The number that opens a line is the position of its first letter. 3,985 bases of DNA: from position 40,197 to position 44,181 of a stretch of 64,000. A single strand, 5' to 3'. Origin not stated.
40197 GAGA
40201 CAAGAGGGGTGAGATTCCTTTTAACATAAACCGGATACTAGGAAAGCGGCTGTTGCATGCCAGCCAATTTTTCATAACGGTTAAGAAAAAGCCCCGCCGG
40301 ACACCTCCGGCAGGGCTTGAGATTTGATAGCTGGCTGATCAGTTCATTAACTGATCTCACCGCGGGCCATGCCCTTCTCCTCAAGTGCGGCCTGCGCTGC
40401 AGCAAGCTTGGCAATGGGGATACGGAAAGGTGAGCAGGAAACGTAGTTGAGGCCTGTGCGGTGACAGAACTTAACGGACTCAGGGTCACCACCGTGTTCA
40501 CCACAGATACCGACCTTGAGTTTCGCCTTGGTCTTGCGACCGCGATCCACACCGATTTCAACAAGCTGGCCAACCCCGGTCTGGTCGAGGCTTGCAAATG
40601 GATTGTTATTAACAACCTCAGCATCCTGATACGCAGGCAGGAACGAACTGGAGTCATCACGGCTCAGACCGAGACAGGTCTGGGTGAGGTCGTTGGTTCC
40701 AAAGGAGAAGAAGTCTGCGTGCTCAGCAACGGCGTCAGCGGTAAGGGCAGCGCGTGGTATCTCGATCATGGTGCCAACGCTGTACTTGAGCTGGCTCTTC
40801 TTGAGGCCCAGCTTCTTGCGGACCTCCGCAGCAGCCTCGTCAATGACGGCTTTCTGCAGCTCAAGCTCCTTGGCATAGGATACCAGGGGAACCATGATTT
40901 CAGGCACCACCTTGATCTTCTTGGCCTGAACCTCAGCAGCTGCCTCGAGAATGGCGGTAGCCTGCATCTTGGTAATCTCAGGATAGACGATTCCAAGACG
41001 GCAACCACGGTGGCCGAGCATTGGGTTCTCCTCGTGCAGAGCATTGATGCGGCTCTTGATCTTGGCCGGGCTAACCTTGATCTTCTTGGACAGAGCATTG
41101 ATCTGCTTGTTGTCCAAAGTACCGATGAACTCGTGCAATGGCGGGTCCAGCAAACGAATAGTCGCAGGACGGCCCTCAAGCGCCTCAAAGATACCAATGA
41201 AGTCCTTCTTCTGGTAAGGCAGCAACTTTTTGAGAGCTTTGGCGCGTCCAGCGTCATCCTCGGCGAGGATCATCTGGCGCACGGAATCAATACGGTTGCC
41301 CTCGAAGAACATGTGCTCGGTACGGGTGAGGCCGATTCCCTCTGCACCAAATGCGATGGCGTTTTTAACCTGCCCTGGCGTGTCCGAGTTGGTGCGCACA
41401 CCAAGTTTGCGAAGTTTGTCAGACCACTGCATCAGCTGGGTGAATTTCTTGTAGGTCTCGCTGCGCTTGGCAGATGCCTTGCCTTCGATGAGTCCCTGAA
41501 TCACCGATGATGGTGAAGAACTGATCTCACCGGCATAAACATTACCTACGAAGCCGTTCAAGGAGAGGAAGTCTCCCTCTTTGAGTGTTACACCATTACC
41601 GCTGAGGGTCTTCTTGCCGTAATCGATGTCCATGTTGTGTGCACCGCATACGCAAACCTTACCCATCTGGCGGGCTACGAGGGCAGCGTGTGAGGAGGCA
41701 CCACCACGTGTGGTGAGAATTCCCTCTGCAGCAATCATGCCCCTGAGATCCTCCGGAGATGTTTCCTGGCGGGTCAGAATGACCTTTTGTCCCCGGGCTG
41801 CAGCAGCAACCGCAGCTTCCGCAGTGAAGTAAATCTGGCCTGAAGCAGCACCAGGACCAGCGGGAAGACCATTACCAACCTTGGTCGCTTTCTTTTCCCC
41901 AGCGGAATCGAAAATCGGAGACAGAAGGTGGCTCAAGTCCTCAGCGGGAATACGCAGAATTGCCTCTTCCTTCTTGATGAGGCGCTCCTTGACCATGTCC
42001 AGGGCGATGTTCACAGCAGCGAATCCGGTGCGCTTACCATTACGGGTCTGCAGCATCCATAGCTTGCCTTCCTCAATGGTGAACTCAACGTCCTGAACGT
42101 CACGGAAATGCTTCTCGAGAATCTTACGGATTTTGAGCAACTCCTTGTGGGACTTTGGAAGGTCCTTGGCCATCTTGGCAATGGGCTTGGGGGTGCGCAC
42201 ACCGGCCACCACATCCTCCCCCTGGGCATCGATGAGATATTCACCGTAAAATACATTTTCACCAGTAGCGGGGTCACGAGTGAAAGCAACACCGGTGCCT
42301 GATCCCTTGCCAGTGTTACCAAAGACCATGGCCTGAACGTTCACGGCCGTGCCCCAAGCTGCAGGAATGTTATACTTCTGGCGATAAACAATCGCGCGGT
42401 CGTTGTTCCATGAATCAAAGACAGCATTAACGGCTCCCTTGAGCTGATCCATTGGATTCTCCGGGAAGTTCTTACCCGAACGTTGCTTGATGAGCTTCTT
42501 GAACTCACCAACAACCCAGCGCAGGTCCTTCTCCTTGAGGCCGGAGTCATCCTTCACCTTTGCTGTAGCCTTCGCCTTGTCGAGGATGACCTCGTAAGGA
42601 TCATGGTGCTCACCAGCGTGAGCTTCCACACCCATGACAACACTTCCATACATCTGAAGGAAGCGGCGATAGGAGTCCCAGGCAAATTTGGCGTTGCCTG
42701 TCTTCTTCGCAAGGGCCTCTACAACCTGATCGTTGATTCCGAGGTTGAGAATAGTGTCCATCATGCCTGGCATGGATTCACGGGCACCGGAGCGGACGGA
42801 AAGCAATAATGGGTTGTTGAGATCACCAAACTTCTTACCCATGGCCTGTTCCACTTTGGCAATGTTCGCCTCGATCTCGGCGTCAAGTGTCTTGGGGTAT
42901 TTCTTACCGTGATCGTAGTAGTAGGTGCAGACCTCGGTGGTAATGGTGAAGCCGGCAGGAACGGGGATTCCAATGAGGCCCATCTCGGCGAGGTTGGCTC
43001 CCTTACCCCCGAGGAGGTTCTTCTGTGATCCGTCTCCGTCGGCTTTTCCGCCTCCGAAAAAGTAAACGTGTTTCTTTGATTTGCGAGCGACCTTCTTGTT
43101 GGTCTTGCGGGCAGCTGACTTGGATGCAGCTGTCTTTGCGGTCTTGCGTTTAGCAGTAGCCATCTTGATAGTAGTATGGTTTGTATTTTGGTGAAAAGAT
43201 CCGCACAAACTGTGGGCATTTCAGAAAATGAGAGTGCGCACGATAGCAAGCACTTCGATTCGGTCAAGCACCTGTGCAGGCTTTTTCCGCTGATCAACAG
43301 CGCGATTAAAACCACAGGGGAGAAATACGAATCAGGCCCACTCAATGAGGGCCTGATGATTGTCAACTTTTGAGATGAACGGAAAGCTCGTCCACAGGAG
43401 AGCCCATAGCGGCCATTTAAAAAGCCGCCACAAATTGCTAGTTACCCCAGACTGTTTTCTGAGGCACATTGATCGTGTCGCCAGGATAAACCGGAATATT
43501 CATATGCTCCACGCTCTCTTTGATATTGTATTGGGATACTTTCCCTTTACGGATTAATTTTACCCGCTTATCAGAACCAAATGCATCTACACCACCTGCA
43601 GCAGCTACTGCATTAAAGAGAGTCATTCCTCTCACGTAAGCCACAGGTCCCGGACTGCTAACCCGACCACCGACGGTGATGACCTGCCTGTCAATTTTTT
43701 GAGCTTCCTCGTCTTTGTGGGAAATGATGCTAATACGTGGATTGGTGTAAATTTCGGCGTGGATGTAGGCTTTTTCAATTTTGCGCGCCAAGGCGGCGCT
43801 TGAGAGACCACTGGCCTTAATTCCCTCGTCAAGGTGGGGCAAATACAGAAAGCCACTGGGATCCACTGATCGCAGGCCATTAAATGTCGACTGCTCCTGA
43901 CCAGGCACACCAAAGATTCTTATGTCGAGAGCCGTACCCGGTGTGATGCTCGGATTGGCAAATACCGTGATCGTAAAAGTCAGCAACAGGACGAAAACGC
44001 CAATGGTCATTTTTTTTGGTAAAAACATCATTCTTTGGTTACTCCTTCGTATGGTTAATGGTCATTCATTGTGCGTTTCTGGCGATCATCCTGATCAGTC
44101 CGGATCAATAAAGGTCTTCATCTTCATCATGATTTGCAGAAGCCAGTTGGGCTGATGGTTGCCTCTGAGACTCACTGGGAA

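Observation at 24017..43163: Self-contained fucose-to-pyruvate/PEP superlocus around a PVM microcompartment, with two lactate-type dehydrogenases and no alcohol dehydrogenase: candidate redox shuttle across the shell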

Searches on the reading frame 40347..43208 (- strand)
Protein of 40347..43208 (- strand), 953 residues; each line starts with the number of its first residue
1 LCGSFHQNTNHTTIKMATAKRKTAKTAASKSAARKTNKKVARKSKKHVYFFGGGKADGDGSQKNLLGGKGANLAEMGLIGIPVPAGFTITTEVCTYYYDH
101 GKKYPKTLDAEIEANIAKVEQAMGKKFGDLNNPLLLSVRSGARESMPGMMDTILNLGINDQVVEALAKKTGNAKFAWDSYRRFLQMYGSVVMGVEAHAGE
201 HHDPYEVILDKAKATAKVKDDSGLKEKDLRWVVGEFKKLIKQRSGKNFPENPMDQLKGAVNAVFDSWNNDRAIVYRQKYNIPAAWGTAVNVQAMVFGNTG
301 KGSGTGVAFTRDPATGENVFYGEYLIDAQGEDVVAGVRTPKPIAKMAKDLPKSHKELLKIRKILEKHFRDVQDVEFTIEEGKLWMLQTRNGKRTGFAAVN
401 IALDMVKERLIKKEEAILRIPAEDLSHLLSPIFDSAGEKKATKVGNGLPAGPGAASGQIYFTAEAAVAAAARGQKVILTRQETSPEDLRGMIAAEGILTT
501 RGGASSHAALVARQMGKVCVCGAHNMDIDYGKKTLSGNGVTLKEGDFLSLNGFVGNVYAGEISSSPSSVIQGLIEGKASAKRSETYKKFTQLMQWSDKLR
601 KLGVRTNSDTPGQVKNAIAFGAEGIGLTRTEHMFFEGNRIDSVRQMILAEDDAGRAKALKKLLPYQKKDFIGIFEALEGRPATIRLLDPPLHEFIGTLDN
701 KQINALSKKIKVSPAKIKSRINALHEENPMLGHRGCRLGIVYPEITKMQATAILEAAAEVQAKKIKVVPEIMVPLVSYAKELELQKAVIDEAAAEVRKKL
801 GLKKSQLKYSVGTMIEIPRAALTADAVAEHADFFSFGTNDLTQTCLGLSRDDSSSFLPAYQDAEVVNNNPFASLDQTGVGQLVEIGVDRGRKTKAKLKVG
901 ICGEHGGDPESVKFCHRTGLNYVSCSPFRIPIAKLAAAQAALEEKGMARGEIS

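Call 4: search_protein_families(library=pfam, proteins=[window:40347-43208:-])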
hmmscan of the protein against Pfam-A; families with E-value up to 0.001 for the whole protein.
window:40347-43208:- (953 aa): 3 families
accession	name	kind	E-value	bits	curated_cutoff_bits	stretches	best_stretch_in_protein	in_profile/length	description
PF02896.24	PEP-utilizers_C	-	8.8e-79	265.1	22.8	1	586-940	4-291/293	PEP-utilising enzyme, PEP-binding domain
PF01326.24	PPDK_N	-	1.2e-58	199.4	27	2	64-349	2-226/328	Pyruvate phosphate dikinase, AMP/ATP-binding domain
PF00391.29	PEP-utilizers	-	2e-18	66.2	23.1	1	475-553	4-70/72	PEP-utilising enzyme, mobile domain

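Call 6: search_protein_families(library=ncbifam, proteins=[window:40347-43208:-])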
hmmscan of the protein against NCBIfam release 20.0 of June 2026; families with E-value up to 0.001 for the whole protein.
window:40347-43208:- (953 aa): 17 families
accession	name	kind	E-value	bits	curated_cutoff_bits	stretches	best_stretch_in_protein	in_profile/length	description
TIGR01828.1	pyru_phos_dikin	equivalog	0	1276.8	843.45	1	45-942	1-865/865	pyruvate, phosphate dikinase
NF004531.0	PRK05878.1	equivalog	1.1e-153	512.6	456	1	60-543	20-448/534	pyruvate, phosphate dikinase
NF005057.0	PRK06464.1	equivalog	4.3e-64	216.9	598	2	355-930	297-778/798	phosphoenolpyruvate synthase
TIGR01418.1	PEP_synth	equivalog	8.4e-53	179.8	739.75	2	355-927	291-769/784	pyruvate, water dikinase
TIGR01417.1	PTS_I_fam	equivalog_domain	4.8e-38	130.9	341.7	2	721-943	344-542/565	phosphoenolpyruvate--protein phosphotransferase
NF008382.0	PRK11177.1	equivalog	1.8e-27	96.2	824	2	720-936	344-536/575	phosphoenolpyruvate-protein phosphotransferase PtsI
NF008283.0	PRK11061.1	equivalog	7.7e-27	93.9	583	1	724-924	513-688/748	phosphoenolpyruvate--protein phosphotransferase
NF004878.0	PRK06241.1-3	subfamily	3.5e-17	61.8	945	2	61-110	14-63/891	phosphoenolpyruvate synthase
NF004881.0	PRK06241.2-2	equivalog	6.7e-17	61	883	1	445-521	789-863/898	phosphoenolpyruvate synthase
NF004880.0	PRK06241.2-1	equivalog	1.6e-14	52.8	972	1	258-390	140-279/837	phosphoenolpyruvate synthase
NF052632.1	undecylprod_RedH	equivalog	3.1e-14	51.9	1350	1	60-166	11-131/880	undecylprodigiosin ligase RedH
NF004877.0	PRK06241.1-2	subfamily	3.6e-13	48.7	866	1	60-111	13-65/869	phosphoenolpyruvate synthase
NF041857.1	RIF_Ptrans_rph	equivalog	6.2e-12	44.7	999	0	60-109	11-61/864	rifamycin-inactivating phosphotransferase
NF052631.1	prodigiosin_PigC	equivalog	3.1e-10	38.6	1300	0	60-122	10-81/883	prodigiosin ligase PigC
NF004883.0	PRK06241.2-4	equivalog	9.4e-10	37.3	1063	0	257-337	158-234/928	phosphoenolpyruvate synthase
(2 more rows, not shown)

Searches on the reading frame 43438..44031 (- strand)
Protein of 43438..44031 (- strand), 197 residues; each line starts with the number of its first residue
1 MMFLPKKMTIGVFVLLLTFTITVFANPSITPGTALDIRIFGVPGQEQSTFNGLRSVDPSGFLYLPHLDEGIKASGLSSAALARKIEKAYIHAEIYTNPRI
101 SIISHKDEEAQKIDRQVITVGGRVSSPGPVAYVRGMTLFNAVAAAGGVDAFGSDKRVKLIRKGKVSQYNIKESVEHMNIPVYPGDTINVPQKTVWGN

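Call 4: search_protein_families(library=pfam, proteins=[window:43438-44031:-])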
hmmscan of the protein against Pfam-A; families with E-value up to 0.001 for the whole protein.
window:43438-44031:- (197 aa): 3 families
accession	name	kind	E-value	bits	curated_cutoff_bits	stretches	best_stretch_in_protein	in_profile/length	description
PF10531.15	SLBB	-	1.3e-09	38.1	27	1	117-164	1-50/55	SLBB domain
PF02563.21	Poly_export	-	7.8e-08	32.8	28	1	28-102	8-74/77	Polysaccharide biosynthesis/export protein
PF22461.2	SLBB_2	-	3.4e-07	30.7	27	1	117-189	2-79/79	SLBB domain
